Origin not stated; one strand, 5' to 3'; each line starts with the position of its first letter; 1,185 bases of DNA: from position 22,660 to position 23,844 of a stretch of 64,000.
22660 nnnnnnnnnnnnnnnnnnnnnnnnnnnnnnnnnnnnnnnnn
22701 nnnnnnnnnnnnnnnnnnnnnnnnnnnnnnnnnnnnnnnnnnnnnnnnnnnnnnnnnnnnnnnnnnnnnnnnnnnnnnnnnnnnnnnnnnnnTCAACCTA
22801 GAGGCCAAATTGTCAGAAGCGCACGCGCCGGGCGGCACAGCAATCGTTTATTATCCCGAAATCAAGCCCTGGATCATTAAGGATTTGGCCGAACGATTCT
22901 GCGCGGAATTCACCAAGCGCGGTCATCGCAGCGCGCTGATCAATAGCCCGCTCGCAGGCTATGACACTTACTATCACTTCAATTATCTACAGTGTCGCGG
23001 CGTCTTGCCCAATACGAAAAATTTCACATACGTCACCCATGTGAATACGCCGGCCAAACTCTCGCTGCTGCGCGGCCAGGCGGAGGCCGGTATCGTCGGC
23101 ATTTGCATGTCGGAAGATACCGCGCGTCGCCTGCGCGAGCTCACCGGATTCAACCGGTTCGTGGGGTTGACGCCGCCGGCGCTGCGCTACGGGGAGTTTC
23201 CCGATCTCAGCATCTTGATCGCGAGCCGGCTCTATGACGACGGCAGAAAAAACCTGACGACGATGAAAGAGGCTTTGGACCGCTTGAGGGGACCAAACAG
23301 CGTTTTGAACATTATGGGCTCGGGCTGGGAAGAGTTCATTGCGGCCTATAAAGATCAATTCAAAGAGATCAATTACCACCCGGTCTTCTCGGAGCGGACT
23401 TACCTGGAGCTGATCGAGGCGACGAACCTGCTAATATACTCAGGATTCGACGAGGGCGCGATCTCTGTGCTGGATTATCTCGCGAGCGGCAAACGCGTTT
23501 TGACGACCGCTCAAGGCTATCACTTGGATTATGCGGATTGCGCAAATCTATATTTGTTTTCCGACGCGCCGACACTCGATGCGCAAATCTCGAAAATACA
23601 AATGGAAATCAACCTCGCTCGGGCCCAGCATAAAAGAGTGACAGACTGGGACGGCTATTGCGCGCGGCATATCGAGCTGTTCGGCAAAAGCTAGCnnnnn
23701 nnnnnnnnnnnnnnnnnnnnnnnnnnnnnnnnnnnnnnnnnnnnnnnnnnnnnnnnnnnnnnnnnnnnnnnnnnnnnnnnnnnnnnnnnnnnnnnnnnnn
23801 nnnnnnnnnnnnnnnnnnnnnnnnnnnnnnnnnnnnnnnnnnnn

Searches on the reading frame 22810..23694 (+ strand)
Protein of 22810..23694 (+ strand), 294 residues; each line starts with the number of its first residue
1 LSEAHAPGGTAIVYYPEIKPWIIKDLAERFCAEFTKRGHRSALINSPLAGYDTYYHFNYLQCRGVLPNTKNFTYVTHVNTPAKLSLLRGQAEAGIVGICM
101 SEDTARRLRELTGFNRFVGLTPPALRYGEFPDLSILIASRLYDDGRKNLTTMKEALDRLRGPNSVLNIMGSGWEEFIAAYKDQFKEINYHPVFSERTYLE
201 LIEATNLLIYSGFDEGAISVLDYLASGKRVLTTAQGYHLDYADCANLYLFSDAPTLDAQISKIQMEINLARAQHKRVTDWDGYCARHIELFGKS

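Call 5: search_protein_families(library=pfam, proteins=[window:22810-23694:+], max_evalue=0.01)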
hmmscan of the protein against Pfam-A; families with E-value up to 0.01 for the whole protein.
window:22810-23694:+ (294 aa): 0 families

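Call 7: search_protein_families(library=ncbifam, proteins=[window:22810-23694:+], max_evalue=0.1)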
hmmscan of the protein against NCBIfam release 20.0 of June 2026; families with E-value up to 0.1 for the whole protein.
window:22810-23694:+ (294 aa): 0 families

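Call 41: find_homologous_proteins(query=window:22810-23694:+)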
Query window:22810-23694:+ (294 aa): 14 proteins with E <= 0.001 among 1870 candidates.
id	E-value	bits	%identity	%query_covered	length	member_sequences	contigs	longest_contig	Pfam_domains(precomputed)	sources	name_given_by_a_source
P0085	2.4e-190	649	96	100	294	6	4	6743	-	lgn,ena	-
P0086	1.7e-162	558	81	100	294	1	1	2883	-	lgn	-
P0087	2.3e-110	387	60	98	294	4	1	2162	-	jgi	-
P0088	2.4e-110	387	59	100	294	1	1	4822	-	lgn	-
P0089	1.6e-97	344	56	96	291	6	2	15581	PF13692.13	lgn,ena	-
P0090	6.5e-95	336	55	96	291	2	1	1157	-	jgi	-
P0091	6.0e-93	330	53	97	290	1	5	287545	PF13692.13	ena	-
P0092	9.8e-85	303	49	97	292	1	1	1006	PF13692.13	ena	-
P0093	1.8e-84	302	50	97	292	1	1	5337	PF13692.13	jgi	-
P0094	1.7e-48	184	50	63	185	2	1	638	-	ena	-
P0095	2.5e-22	98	27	95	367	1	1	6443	-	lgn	-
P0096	1.4e-21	95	28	92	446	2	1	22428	-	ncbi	-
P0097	3.0e-20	91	30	92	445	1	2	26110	-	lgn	-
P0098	6.1e-10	57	39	36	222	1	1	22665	-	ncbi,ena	-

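Call 42: find_encoding_contigs(protein=P0085, flank=10000)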
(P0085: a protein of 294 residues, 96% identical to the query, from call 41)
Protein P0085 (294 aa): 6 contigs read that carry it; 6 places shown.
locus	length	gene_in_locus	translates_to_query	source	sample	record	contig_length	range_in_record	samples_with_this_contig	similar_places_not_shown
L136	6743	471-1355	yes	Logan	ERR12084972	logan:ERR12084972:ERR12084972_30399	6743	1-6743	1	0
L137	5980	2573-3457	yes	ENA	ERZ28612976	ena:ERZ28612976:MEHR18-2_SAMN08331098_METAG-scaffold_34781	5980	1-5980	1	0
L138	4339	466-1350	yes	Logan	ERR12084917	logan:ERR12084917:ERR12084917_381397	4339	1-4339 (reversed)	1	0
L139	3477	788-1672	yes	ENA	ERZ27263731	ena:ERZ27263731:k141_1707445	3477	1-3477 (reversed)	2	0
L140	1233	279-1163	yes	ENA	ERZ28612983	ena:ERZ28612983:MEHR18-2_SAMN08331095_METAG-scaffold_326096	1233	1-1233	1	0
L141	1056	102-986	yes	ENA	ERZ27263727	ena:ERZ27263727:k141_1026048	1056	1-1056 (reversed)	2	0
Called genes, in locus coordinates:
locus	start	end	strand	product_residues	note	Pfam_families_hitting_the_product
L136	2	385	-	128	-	?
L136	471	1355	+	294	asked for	-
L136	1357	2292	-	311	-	-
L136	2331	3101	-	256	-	PF13489:Methyltransf_23, PF05175:MTS (weak), PF13847:Methyltransf_31, PF08241:Methyltransf_11, PF08242:Methyltransf_12, PF13649:Methyltransf_25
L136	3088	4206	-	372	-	PF01041:DegT_DnrJ_EryC1, PF00155:Aminotran_1_2 (weak), PF01212:Beta_elim_lyase (weak)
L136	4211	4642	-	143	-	-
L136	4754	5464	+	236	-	PF01168:Ala_racemase_N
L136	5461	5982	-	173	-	PF03734:YkuD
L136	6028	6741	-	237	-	?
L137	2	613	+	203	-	?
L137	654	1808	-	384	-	PF13621:Cupin_8 (weak), PF08007:JmjC_2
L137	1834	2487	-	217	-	PF02581:TMP-TENI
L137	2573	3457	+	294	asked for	-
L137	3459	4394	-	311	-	-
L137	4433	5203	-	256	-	PF13489:Methyltransf_23, PF05175:MTS (weak), PF13847:Methyltransf_31, PF08241:Methyltransf_11, PF08242:Methyltransf_12, PF13649:Methyltransf_25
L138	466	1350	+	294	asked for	-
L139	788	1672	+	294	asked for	-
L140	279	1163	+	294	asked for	-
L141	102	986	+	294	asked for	-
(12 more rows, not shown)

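Call 43: find_encoding_contigs(protein=P0086, flank=10000)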
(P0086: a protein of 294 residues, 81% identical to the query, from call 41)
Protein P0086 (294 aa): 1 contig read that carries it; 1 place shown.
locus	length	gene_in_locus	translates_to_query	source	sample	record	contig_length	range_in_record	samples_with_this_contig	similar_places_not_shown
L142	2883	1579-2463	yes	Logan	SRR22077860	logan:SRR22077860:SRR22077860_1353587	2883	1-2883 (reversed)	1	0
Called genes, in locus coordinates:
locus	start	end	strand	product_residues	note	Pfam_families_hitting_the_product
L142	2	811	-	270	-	?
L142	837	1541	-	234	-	PF02581:TMP-TENI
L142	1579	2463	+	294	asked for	-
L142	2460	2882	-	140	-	?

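Call 83: predict_structure(alignment_id=A2)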
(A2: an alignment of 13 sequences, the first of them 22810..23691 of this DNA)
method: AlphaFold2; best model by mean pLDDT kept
length: 294 residues; sequences in the alignment: 13
mean_pLDDT: 89.1   pTM: 0.76
mean pLDDT of the five models: 89.1, 86.9, 86.6, 85.8, 82.7
residues with pLDDT >= 90: 188; 70-90: 97; 50-70: 5; < 50: 4
segments of 3 or more residues with pLDDT < 50: 1-4
pLDDT, mean of each block of 10 residues (from residue 1): 57 83 87 92 88 90 83 89 93 93 94 94 87 94 85 90 92 92 93 95 96 83 94 83 91 92 93 91 93 85
secondary structure, 60 per line:
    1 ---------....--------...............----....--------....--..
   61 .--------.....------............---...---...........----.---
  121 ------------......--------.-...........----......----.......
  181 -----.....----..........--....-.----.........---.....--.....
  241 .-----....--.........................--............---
elements in order: E10-13 H22-36 E41-44 E53-56 E70-74 H81-92 E96-98 H102-112 E133-138 H149-159 E164-169 H174-180 E186-190 H195-204 E207-210 H217-225 E229-233 H236-241 E247-250 H253-277 H280-291

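Call 85: fold_search(model_id=the predicted structure, library=pdb)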
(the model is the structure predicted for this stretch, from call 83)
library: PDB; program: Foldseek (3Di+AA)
matches with E <= 10: 1535; with E <= 0.001: 119
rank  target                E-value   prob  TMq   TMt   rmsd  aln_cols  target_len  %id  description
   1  8rz3_B                5.9e-09  1.00  0.37  0.34  18.9       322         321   14  Structures of Se- glycosyltransferase SenB from Variovorax paradoxus (released 2024-09-11)
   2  8jjn_A                8.0e-09  1.00  0.38  0.35  18.0       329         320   14  Structure of SenB in complex with UDP-Glc and PO4- at 1.98 Angstroms resolution (released 2024-02-07)
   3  6tvp_B                8.5e-09  1.00  0.37  0.29  17.9       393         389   11  Structure of Mycobacterium smegmatis alpha-maltose-1-phosphate synthase GlgM (released 2020-04-22)
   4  8k5u_B                1.1e-08  1.00  0.37  0.34  18.3       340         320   13  Se-glycosyltransferase RsSenB (released 2024-02-07)
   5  8rz3_A                2.1e-08  1.00  0.37  0.34  18.1       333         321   14  Structures of Se- glycosyltransferase SenB from Variovorax paradoxus (released 2024-09-11)
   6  8rz3_C                2.5e-08  1.00  0.38  0.35  18.1       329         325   13  Structures of Se- glycosyltransferase SenB from Variovorax paradoxus (released 2024-09-11)
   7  6tvp_A                2.5e-08  1.00  0.38  0.30  18.4       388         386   11  Structure of Mycobacterium smegmatis alpha-maltose-1-phosphate synthase GlgM (released 2020-04-22)
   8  8fbx_B                4.0e-08  1.00  0.34  0.33  18.2       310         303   12  Selenosugar synthase SenB from Variovorax paradoxus (released 2023-11-22)
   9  4n9w                  5.8e-08  1.00  0.37  0.31  18.4       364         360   13  Crystal structure of phosphatidyl mannosyltransferase PimA (released 2014-11-12)
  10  8jjn_B                6.5e-08  1.00  0.37  0.35  18.3       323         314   12  Structure of SenB in complex with UDP-Glc and PO4- at 1.98 Angstroms resolution (released 2024-02-07)
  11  8k5u_A                6.5e-08  1.00  0.36  0.34  18.4       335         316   12  Se-glycosyltransferase RsSenB (released 2024-02-07)
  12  8fbx_A                6.9e-08  1.00  0.35  0.34  18.1       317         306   14  Selenosugar synthase SenB from Variovorax paradoxus (released 2023-11-22)
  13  8jjq_C                8.3e-08  1.00  0.39  0.36  17.9       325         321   14  Structure of SenB in complex with UDP-GalNAc at 1.64 Angstroms resolution (released 2024-02-07)
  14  8fbx_C                8.3e-08  1.00  0.35  0.34  16.9       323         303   12  Selenosugar synthase SenB from Variovorax paradoxus (released 2023-11-22)
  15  8jjq_A                1.5e-07  1.00  0.37  0.35  18.2       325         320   14  Structure of SenB in complex with UDP-GalNAc at 1.64 Angstroms resolution (released 2024-02-07)
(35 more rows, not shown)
